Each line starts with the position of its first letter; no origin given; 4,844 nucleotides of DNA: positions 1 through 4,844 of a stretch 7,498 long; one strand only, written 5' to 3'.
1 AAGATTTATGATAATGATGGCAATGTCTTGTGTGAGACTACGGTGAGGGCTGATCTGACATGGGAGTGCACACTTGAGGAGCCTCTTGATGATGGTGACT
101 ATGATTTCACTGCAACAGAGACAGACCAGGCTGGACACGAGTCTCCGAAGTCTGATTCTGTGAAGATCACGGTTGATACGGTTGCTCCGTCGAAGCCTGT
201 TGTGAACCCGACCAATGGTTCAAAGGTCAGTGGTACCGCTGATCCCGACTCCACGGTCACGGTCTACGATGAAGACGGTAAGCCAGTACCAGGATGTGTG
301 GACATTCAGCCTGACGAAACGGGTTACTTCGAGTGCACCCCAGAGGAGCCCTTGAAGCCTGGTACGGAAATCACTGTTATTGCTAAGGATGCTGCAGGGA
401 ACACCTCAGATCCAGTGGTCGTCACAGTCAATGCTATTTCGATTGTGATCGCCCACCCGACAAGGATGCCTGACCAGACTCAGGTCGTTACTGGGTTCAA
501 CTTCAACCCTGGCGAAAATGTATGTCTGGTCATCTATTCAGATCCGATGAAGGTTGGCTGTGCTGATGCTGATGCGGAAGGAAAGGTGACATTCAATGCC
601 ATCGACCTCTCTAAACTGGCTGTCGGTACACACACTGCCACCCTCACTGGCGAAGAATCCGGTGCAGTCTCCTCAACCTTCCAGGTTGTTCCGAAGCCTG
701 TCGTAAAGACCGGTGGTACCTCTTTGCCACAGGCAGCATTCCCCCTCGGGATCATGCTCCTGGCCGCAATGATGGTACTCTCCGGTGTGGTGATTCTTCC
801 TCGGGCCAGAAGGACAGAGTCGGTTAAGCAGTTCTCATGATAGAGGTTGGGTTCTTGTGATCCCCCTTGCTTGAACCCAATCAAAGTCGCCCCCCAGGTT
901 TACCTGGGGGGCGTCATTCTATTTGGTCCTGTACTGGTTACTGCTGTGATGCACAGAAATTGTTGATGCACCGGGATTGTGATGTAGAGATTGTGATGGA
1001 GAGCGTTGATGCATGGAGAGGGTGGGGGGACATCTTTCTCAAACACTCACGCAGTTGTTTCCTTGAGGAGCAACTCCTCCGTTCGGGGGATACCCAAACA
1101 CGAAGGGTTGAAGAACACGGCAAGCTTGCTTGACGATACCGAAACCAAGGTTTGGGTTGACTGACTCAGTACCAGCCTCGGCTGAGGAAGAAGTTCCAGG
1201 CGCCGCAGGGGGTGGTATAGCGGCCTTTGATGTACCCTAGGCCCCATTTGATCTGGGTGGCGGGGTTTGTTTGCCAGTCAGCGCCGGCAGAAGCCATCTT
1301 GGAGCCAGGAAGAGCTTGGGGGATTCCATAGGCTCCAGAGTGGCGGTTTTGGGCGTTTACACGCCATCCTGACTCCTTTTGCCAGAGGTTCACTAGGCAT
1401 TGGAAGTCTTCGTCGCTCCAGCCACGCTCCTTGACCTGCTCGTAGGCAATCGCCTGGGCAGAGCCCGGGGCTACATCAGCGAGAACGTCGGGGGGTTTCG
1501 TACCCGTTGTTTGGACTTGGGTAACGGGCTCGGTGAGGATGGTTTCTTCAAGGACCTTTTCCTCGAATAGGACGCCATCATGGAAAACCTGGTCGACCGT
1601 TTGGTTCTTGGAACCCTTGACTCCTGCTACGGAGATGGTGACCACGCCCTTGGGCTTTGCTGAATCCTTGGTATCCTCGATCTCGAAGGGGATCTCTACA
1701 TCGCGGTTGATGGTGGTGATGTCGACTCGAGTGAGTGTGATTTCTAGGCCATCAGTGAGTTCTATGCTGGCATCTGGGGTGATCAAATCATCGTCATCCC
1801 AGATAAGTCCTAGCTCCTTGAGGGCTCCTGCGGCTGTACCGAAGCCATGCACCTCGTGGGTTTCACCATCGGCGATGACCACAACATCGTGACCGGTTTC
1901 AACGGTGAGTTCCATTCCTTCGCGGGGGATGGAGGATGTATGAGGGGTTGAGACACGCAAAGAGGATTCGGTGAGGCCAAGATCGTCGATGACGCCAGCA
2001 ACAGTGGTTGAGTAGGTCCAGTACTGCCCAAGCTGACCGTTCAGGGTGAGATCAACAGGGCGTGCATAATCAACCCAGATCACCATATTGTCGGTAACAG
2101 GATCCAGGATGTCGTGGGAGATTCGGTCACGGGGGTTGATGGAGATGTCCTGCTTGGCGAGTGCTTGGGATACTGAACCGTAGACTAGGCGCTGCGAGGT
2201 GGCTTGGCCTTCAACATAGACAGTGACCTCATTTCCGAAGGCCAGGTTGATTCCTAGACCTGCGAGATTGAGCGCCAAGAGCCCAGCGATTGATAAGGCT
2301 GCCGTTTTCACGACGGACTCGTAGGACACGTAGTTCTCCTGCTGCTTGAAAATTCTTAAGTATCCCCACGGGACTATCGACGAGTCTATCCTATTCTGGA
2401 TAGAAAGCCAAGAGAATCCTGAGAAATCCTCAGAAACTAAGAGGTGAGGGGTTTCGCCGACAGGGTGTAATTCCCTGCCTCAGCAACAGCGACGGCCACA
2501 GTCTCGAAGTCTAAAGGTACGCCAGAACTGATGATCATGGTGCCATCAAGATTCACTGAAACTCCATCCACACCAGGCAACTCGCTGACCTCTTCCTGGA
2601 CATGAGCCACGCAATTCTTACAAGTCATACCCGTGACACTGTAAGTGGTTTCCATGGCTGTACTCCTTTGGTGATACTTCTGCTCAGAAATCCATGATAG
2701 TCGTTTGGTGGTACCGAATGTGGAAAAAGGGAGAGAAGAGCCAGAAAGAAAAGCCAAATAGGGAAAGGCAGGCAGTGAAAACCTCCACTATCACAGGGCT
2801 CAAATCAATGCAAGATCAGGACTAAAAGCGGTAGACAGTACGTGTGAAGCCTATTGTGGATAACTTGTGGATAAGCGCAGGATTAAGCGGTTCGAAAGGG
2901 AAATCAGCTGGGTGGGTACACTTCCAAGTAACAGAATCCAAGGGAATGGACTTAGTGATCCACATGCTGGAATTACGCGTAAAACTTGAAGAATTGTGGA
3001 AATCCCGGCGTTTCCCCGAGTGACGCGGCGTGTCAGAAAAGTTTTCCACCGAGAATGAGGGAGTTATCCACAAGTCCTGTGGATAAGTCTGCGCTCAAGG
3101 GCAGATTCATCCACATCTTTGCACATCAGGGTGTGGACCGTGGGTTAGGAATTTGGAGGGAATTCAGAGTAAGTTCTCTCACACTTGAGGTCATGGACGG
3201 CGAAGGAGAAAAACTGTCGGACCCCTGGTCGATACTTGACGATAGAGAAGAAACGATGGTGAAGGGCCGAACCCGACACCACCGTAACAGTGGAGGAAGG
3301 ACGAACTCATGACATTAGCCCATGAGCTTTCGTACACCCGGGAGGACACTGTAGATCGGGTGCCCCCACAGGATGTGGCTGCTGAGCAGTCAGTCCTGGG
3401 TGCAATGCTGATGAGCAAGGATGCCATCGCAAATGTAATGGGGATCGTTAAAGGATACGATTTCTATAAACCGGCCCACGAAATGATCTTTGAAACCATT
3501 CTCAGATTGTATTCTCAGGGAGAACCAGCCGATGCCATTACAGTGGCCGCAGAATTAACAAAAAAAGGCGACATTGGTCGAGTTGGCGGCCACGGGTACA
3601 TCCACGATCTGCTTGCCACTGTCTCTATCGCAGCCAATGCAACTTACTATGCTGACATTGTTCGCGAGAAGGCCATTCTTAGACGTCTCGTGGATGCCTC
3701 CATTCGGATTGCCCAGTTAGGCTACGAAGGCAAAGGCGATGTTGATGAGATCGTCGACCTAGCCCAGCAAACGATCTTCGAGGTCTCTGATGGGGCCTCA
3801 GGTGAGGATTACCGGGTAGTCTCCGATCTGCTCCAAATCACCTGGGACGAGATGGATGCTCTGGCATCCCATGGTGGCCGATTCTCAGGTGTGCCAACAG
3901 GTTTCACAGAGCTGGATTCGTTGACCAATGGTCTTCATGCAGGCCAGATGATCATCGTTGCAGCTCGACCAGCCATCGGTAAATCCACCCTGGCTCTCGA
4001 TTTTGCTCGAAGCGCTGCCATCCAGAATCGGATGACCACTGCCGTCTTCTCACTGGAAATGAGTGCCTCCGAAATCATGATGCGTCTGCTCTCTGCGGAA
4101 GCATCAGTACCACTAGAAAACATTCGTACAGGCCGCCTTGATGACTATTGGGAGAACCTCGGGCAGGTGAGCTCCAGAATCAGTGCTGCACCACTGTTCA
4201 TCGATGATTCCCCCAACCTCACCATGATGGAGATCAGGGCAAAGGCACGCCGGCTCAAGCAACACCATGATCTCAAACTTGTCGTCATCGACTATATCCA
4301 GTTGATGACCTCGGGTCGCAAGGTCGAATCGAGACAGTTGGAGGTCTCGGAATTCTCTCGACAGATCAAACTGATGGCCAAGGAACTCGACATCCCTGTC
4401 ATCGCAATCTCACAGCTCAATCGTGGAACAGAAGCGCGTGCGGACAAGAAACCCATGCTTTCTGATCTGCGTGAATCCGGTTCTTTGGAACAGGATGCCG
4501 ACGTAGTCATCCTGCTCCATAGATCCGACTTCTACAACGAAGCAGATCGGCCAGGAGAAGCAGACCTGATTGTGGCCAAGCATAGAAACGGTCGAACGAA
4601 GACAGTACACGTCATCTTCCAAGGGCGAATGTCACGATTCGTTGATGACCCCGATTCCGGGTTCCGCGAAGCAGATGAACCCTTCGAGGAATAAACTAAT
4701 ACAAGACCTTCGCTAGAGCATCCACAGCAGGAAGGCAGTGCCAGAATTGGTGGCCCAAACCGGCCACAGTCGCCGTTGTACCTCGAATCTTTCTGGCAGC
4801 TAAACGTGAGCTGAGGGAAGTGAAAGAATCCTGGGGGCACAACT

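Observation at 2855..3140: Dense cluster of consensus DnaA boxes directly upstream of the replicative helicase gene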

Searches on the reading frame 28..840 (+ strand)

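Call 4: search_protein_families(library=pfam, proteins=[window:28-840:+], max_evalue=0.01)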
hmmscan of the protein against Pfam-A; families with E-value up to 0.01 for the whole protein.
window:28-840:+ (270 aa): 3 families
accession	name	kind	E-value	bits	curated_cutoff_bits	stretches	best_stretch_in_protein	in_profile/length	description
PF17936.7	Big_6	-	6.1e-17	62.1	27.6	1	53-135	1-82/83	Bacterial Ig domain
PF19077.6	Big_13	-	7.7e-16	58.9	27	2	3-51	55-102/102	Bacterial Ig-like domain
PF17964.7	Big_10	-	0.0075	16.9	22.9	0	59-126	4-68/164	Bacterial Ig domain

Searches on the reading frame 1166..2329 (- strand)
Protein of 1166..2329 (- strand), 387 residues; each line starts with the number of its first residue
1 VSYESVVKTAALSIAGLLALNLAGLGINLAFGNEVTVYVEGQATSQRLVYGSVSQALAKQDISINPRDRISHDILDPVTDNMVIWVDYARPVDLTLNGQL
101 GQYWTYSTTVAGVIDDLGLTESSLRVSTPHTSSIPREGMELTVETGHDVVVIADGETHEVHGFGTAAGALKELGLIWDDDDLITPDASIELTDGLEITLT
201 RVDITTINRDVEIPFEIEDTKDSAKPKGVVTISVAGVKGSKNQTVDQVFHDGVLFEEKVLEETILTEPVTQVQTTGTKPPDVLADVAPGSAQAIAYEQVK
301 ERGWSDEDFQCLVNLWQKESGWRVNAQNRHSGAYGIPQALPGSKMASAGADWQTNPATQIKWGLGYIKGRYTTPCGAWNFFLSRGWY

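Call 4: search_protein_families(library=pfam, proteins=[window:1166-2329:-], max_evalue=0.01)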
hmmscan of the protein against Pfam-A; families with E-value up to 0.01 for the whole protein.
window:1166-2329:- (387 aa): 4 families
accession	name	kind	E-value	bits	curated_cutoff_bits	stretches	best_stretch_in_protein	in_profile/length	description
PF03990.20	DUF348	-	4.7e-16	58.7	24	3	35-72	1-38/41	G5-linked-Ubiquitin-like domain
PF07501.17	G5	-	1.1e-11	45.2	23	1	206-278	3-75/75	G5 domain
PF01464.25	SLT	-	0.00047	20.1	21.3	1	310-380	15-89/117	Transglycosylase SLT domain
PF18013.6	Phage_lysozyme2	-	0.0079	16.8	28.2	0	293-353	4-73/140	Phage tail lysozyme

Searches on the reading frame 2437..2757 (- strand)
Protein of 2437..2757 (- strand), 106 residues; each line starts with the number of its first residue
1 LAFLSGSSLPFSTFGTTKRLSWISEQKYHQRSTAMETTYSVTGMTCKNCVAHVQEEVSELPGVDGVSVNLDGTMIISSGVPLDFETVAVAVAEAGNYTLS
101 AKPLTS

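Call 4: search_protein_families(library=pfam, proteins=[window:2437-2757:-], max_evalue=0.01)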
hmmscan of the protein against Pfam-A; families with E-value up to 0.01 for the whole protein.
window:2437-2757:- (106 aa): 1 family
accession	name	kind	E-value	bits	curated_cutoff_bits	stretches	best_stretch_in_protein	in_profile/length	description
PF00403.32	HMA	-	8.9e-11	42.5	24.8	1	38-94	1-59/62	Heavy-metal-associated domain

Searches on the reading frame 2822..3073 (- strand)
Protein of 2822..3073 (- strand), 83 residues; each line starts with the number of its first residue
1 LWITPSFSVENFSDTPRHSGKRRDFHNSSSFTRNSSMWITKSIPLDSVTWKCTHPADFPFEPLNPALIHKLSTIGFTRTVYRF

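Call 4: search_protein_families(library=pfam, proteins=[window:2822-3073:-], max_evalue=0.01)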
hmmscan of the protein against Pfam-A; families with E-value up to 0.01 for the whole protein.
window:2822-3073:- (83 aa): 0 families

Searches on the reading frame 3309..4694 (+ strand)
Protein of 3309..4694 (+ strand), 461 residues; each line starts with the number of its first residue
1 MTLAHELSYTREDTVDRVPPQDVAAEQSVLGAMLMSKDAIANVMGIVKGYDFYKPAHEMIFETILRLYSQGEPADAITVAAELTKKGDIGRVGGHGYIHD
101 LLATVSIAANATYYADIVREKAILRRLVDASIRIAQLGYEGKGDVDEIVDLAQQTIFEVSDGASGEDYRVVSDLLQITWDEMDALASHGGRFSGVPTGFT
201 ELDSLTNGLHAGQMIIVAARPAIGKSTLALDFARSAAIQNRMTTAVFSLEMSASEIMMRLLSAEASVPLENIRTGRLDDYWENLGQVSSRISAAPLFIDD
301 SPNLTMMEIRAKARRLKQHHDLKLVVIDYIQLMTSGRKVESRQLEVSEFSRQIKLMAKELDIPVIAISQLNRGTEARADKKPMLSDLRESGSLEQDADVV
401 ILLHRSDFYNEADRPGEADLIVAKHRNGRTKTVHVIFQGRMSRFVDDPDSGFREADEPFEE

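Call 4: search_protein_families(library=pfam, proteins=[window:3309-4694:+], max_evalue=0.01)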
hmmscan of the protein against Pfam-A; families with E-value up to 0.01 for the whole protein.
window:3309-4694:+ (461 aa): 6 families
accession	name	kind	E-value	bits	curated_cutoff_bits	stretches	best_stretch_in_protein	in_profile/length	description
PF03796.21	DnaB_C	-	5e-103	344.4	27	1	194-445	1-254/255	DnaB-like helicase C terminal domain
PF00772.26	DnaB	-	2.4e-33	114.7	23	1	19-120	2-103/103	DnaB-like helicase N terminal domain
PF13481.12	AAA_25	-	8.4e-17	61.9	27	1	193-372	13-192/195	AAA domain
PF06745.19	ATPase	-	1.9e-05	24.6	26.6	1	195-376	1-170/231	KaiC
PF05621.17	TniB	-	0.00032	20.6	22.4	0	308-367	106-160/189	Bacterial TniB protein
PF13401.12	AAA_22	-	0.0097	16.7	27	0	212-327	5-121/130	AAA domain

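Call 7: find_encoding_contigs(protein=window:3309-4694:+, flank=10000, max_places=6)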
Protein window:3309-4694:+ (461 aa): 1 contig read that carries it; 1 place shown.
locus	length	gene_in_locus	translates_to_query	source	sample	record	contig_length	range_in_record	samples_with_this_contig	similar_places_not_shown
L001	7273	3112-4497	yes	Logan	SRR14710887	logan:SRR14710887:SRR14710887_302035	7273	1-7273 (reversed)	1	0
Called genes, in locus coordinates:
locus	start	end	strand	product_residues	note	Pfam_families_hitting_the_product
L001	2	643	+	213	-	?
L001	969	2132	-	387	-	PF03990:DUF348 (faint), PF07501:G5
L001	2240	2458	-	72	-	PF00403:HMA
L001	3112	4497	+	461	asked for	PF00772:DnaB, PF13481:AAA_25, PF03796:DnaB_C, PF06745:ATPase (faint)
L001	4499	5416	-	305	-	-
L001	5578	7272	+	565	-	?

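Call 8: find_related_loci(query=window:3309-4694:+, collection=genome_contigs, flank=10000)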
Query window:3309-4694:+ (461 aa) in genome_contigs; peptide patterns used: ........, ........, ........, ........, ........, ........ (x = any residue, [..] = any of these).
600 stretches matched a pattern (row limit reached: there are more); 592 encode a relative of the query (tblastn E <= 1e-3); the best 80 are kept; 80 distinct loci.
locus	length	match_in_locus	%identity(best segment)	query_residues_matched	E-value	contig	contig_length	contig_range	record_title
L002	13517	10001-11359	90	1-453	0e+0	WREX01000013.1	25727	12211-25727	MAG: Propionibacteriaceae bacterium isolate Lab288P4bin17 Ga0123354_10002109, whole genome shotgun sequence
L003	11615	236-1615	71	1-458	0e+0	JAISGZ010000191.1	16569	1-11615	MAG: Propionibacteriaceae bacterium isolate Hm464_bin142 k119_856932, whole genome shotgun sequence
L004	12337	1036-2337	73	14-446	0e+0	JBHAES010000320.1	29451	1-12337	MAG: Actinomycetota bacterium isolate Meta-D_MAG_157 Meta-D__327593, whole genome shotgun sequence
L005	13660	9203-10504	72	15-446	0e+0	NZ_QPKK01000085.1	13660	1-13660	Desertihabitans aurantiacus strain CPCC 204711 contig85, whole genome shotgun sequence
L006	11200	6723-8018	71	16-446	0e+0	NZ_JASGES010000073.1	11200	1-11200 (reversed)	MAG: Propionicimonas sp. isolate 7M027 JMF-2106-05-0007A.bin.27_72, whole genome shotgun sequence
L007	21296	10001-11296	70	16-446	0e+0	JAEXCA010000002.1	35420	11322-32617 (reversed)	MAG: Actinomycetes bacterium isolate OH_SFB_96 k127_338372, whole genome shotgun sequence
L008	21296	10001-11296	71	16-446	0e+0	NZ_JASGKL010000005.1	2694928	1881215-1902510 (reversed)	MAG: Propionicimonas sp. isolate 5N585 JMF-2111-06-0005.ont.bin.585_4, whole genome shotgun sequence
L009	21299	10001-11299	71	15-446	0e+0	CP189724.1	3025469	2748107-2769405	Propionibacteriaceae bacterium Y1923 chromosome, complete genome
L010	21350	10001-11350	68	1-446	0e+0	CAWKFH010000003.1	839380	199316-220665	MAG: uncultured Actinomycetota bacterium isolate MFD09730.bin.1.55 genome assembly, contig: contig_2065, whole genome sh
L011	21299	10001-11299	70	15-446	0e+0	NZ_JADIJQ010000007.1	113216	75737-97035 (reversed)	Tessaracoccus sp. SD287 7, whole genome shotgun sequence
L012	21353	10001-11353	69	1-446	0e+0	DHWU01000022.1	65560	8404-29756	MAG TPA_asm: Propionibacteriaceae bacterium UBA5174 UBA5174_contig_352, whole genome shotgun sequence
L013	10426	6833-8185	67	1-446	0e+0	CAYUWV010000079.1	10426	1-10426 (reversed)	MAG TPA_asm: uncultured Propionibacteriaceae bacterium isolate SRP342105_co2_232 genome assembly, contig: NODE_6897_leng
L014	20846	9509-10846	69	15-454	0e+0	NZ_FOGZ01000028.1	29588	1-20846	Propionibacterium cyclohexanicum strain DSM 16859, whole genome shotgun sequence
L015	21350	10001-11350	66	1-446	0e+0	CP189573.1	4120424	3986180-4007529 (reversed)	Propionibacteriaceae bacterium Y2011 chromosome, complete genome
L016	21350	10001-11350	68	1-446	0e+0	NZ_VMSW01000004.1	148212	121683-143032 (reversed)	MAG: Propionicimonas sp. isolate S2_20 k141_247907, whole genome shotgun sequence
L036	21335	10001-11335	65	4-446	0e+0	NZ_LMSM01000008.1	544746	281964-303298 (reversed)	Nocardioides sp. Soil774 contig_5, whole genome shotgun sequence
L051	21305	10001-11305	66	14-446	0e+0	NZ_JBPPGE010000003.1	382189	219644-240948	Cutibacterium sp. V947 Scaffold3, whole genome shotgun sequence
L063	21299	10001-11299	66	16-446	0e+0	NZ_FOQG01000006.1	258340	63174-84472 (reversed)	Nocardioides psychrotolerans strain CGMCC 1.11156, whole genome shotgun sequence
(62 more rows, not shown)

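Call 45: find_related_loci(query=window:3309-4694:+, collection=metagenome_contigs, flank=10000)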
Query window:3309-4694:+ (461 aa) in metagenome_contigs; peptide patterns used: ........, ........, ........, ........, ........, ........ (x = any residue, [..] = any of these).
600 stretches matched a pattern (row limit reached: there are more); 583 encode a relative of the query (tblastn E <= 1e-3); the best 80 are kept; 80 distinct loci.
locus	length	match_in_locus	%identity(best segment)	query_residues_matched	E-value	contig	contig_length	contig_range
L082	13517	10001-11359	90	1-453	0e+0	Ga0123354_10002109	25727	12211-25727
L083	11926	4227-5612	87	1-461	0e+0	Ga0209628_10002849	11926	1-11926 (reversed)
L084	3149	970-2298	76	17-455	0e+0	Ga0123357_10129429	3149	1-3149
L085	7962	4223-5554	73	1-446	0e+0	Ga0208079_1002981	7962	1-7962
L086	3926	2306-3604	75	15-446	0e+0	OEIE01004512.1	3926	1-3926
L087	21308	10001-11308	73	12-446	0e+0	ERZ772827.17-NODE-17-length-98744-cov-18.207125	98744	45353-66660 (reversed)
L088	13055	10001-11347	69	1-446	0e+0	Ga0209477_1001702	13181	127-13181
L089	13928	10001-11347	69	1-446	0e+0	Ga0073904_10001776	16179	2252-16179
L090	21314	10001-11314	69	13-449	0e+0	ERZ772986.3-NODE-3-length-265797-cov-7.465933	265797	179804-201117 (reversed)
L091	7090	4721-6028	68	15-449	0e+0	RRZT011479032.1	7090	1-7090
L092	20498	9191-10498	68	15-449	0e+0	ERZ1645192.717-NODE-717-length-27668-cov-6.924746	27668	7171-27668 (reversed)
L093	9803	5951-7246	68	16-446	0e+0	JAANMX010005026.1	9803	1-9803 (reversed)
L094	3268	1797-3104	70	15-448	0e+0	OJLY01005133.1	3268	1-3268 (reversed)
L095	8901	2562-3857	67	16-446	0e+0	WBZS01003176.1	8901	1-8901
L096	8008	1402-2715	67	11-446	0e+0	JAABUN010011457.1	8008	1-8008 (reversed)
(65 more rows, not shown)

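Call 49: search_protein_families(library=pfam, proteins=[L008:7354-9063:-, L051:7360-8670:-, L036:7724-9439:+, L063:8115-9512:-, L002:8880-9155:-], max_evalue=0.001)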
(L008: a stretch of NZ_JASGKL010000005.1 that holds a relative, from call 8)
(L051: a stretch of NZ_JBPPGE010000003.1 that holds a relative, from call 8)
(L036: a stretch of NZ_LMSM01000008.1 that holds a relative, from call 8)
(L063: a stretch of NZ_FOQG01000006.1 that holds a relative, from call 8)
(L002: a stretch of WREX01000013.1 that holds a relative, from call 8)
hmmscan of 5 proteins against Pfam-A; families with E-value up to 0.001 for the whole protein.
L008:7354-9063:- (570 aa): 3 families
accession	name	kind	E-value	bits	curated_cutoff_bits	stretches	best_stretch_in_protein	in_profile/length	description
PF00122.25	E1-E2_ATPase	-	4.2e-58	196.3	28.1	1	311-487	4-180/181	E1-E2 ATPase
PF00403.32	HMA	-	2.1e-14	54.1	24.8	1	90-148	2-62/62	Heavy-metal-associated domain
PF00702.32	Hydrolase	-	5.1e-06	27.5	26.4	1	504-564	1-44/191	haloacid dehalogenase-like hydrolase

L051:7360-8670:- (437 aa): 2 families
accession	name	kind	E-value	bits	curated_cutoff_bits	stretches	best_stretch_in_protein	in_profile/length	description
PF00122.25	E1-E2_ATPase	-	1.1e-24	87.4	28.1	1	350-437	2-89/181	E1-E2 ATPase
PF00403.32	HMA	-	3e-13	50.4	24.8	1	131-188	2-61/62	Heavy-metal-associated domain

L036:7724-9439:+ (571 aa): 2 families
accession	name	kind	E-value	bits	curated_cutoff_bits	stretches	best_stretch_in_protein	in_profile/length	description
PF00005.33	ABC_tran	-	8.5e-30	104.6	25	1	349-492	3-136/137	ABC transporter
PF13304.12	AAA_21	-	2.4e-12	48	27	1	460-524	233-302/304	AAA domain, putative AbiEii toxin, Type IV TA system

L063:8115-9512:- (465 aa): 1 family
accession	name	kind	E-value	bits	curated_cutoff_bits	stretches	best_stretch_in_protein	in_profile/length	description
PF01554.23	MatE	-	4.8e-43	147.1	24.9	2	34-193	1-160/161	MatE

L002:8880-9155:- (91 aa): 1 family
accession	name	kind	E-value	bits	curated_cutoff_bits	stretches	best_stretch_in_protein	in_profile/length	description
PF00403.32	HMA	-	1.7e-13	51.2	24.8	1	27-82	4-60/62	Heavy-metal-associated domain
